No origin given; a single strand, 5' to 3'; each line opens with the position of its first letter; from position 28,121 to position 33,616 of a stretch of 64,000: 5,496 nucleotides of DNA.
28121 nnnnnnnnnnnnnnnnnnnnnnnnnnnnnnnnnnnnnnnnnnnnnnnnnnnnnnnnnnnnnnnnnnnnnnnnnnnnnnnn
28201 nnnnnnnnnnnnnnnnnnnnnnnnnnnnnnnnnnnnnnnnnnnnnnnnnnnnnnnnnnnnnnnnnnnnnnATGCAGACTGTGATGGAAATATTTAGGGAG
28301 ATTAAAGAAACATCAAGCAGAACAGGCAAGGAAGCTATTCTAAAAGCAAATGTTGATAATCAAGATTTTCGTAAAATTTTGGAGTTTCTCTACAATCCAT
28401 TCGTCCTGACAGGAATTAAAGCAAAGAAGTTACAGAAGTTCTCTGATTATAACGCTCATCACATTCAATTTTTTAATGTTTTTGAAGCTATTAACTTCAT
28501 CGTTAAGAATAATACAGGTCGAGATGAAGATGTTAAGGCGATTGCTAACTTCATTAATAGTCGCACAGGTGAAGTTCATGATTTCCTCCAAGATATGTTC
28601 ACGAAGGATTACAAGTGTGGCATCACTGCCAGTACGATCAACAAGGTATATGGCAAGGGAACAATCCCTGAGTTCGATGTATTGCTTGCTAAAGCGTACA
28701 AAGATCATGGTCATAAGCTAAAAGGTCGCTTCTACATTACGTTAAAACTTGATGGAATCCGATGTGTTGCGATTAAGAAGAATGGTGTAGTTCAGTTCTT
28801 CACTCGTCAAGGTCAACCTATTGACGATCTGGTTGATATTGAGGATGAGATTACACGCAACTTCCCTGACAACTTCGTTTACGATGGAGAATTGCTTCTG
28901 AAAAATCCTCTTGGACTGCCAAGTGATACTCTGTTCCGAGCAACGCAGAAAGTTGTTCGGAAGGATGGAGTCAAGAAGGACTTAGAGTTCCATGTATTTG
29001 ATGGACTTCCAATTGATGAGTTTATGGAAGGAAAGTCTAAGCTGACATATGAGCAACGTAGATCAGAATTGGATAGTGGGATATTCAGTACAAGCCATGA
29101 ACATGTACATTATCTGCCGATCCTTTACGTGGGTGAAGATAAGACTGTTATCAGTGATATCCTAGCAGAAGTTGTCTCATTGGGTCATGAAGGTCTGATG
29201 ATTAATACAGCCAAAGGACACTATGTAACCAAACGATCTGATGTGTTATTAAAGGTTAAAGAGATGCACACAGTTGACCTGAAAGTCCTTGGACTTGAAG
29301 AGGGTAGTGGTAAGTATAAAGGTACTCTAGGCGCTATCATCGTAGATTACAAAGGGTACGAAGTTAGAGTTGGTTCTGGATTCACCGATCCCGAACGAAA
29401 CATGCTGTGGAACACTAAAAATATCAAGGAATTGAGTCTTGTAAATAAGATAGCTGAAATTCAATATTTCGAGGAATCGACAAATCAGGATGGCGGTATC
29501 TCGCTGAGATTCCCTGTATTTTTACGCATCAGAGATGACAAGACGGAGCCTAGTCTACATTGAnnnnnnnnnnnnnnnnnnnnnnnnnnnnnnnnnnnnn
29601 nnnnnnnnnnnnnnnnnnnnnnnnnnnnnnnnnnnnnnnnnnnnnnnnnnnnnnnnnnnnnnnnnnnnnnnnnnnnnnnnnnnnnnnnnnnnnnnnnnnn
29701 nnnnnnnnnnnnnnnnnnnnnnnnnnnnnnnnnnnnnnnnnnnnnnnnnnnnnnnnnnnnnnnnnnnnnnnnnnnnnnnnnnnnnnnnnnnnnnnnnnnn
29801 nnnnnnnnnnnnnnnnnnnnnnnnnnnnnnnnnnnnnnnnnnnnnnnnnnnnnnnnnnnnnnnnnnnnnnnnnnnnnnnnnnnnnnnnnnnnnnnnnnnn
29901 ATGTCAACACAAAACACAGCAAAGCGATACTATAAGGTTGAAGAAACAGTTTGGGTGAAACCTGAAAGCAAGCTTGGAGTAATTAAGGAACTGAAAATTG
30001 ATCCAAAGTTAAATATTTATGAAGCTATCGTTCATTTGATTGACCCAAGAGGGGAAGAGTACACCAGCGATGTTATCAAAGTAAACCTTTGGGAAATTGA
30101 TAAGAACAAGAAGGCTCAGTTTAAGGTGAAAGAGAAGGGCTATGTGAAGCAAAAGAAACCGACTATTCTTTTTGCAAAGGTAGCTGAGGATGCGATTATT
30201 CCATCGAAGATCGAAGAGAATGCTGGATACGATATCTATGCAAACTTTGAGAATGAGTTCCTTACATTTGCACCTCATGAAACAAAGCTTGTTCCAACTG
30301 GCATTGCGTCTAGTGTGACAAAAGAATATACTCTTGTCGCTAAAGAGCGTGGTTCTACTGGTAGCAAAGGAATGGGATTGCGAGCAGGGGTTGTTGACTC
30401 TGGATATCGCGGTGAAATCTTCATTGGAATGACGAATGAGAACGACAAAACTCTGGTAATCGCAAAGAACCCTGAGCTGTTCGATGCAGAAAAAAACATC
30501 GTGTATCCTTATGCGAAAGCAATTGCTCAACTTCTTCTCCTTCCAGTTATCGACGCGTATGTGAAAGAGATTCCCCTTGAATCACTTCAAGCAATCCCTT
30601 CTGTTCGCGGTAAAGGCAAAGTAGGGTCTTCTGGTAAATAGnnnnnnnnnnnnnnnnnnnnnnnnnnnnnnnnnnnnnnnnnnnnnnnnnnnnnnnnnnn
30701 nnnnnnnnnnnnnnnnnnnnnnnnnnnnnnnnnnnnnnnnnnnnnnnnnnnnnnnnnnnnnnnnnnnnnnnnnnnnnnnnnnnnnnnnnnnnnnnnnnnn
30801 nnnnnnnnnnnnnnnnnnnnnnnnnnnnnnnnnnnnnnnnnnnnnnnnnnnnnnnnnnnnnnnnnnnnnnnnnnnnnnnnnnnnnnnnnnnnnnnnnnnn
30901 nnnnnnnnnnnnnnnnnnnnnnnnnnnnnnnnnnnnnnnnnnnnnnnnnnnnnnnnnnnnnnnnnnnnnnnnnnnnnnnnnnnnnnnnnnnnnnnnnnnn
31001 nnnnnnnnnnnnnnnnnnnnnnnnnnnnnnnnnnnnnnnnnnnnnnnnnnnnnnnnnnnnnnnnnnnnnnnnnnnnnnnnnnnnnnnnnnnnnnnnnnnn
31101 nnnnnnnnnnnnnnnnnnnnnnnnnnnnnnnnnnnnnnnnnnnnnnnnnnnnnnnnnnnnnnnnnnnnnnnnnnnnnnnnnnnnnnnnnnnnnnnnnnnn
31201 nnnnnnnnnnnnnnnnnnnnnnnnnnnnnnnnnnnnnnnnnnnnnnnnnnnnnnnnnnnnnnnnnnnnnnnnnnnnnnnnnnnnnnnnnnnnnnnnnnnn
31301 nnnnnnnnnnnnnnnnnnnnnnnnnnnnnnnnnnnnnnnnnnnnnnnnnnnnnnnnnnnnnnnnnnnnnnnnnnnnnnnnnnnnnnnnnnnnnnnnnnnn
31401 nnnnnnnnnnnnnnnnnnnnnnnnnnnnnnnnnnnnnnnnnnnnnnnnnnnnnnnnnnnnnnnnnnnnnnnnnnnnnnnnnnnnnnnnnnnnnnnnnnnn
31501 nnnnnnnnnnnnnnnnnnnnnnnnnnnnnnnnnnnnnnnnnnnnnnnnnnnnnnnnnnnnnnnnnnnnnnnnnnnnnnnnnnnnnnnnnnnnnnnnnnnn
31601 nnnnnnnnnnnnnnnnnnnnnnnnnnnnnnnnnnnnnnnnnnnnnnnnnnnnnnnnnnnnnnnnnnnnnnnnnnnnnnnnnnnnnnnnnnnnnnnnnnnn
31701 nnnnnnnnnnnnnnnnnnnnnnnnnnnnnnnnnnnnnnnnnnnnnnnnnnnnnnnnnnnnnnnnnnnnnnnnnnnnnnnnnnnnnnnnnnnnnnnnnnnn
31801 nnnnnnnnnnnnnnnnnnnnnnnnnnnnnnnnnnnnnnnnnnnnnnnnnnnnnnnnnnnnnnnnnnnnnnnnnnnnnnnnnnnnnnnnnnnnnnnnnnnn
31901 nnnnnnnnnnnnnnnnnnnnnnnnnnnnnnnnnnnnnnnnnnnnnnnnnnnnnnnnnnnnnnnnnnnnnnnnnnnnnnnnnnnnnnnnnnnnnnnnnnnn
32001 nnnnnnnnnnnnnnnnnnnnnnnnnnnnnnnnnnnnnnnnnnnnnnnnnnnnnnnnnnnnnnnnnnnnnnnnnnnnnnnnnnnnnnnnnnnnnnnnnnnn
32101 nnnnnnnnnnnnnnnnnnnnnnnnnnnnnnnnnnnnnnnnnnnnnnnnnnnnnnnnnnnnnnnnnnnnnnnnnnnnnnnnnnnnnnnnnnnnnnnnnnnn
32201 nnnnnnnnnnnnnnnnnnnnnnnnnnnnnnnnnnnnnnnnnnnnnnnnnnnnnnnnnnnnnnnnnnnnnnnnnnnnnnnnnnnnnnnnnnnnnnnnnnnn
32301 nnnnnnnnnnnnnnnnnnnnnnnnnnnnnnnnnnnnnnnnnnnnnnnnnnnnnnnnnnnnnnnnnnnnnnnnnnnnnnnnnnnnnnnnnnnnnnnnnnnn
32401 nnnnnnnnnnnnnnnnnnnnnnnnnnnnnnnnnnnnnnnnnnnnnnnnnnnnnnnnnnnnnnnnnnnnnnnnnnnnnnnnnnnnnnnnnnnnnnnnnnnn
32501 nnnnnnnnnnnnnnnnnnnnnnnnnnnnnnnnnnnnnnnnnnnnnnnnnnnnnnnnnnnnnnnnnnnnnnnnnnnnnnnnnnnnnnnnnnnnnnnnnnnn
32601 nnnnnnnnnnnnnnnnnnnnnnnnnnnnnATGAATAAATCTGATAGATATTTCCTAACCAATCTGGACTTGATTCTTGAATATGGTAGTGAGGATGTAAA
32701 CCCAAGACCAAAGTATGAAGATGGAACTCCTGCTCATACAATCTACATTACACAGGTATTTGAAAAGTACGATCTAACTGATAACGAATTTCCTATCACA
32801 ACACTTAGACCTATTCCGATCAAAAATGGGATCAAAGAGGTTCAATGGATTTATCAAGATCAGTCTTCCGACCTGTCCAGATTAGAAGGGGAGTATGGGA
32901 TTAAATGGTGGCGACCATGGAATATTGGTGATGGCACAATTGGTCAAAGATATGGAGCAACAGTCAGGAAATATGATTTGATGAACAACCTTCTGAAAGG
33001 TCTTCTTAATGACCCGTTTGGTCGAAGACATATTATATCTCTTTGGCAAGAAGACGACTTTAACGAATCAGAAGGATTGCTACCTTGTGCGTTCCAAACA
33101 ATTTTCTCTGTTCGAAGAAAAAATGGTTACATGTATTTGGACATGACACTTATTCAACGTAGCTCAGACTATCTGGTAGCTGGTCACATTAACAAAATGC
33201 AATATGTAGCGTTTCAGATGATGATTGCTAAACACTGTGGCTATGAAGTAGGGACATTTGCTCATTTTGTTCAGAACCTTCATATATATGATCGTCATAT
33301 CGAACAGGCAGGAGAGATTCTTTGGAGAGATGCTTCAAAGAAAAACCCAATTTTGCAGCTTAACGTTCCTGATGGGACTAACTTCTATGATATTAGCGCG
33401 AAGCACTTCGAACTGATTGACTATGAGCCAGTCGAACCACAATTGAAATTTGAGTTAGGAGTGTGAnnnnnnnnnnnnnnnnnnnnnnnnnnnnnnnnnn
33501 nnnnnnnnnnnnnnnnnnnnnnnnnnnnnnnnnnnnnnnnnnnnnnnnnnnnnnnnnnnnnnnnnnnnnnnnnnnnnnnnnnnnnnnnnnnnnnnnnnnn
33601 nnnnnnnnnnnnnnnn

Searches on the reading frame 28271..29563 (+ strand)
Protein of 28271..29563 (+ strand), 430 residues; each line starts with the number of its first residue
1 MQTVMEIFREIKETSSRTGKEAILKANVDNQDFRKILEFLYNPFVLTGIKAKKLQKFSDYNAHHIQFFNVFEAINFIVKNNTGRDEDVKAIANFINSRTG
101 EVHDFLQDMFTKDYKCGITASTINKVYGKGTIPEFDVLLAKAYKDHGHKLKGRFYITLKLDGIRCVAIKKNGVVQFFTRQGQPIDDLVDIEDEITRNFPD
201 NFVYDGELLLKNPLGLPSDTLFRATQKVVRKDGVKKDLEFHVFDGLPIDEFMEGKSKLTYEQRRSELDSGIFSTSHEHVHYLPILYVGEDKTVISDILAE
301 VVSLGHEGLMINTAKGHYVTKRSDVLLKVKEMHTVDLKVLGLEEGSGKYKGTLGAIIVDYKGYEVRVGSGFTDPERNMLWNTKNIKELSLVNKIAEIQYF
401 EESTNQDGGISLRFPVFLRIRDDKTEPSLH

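Call 39: search_protein_families(library=phrogs, proteins=[window:28271-29563:+], max_evalue=0.00001)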
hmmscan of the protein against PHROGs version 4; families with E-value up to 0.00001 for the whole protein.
window:28271-29563:+ (430 aa): 2 families
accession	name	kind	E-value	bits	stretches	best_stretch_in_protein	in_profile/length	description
phrog_114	-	DNA, RNA and nucleotide metabolism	3.2e-104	350.8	1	1-427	88-504/634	ATP-dependent DNA ligase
phrog_12420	-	DNA, RNA and nucleotide metabolism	7.8e-20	72.4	1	4-127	7-128/133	ATP-dependent DNA ligase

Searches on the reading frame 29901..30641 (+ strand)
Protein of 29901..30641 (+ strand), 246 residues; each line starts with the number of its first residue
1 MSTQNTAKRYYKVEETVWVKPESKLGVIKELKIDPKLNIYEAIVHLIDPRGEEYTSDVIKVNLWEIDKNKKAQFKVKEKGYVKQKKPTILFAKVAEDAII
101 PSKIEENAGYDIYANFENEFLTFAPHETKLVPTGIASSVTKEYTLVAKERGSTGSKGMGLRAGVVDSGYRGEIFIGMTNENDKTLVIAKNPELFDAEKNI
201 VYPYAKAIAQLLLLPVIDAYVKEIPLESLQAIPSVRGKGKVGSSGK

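Call 108: search_protein_families(library=phrogs, proteins=[window:29901-30641:+], max_evalue=0.00001)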
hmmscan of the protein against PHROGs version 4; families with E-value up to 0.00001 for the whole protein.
window:29901-30641:+ (246 aa): 1 family
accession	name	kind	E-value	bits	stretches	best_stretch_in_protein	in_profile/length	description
phrog_135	-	DNA, RNA and nucleotide metabolism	2.7e-41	143.5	1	2-246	46-291/463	dUTPase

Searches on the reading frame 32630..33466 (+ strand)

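Call 108: search_protein_families(library=phrogs, proteins=[window:32630-33466:+], max_evalue=0.00001)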
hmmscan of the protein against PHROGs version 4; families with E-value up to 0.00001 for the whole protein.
window:32630-33466:+ (278 aa): 4 families
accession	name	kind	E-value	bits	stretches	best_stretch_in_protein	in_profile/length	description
phrog_5682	-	DNA, RNA and nucleotide metabolism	2e-73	247.1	1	68-278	4-209/209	thymidylate synthase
phrog_160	-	DNA, RNA and nucleotide metabolism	2.7e-52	178.8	1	2-275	30-305/335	thymidylate synthase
phrog_5131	-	DNA, RNA and nucleotide metabolism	3.7e-18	66.9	1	79-256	93-253/357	thymidylate synthase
phrog_3676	-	DNA, RNA and nucleotide metabolism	6e-11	43.1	1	151-229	161-236/351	thymidylate synthase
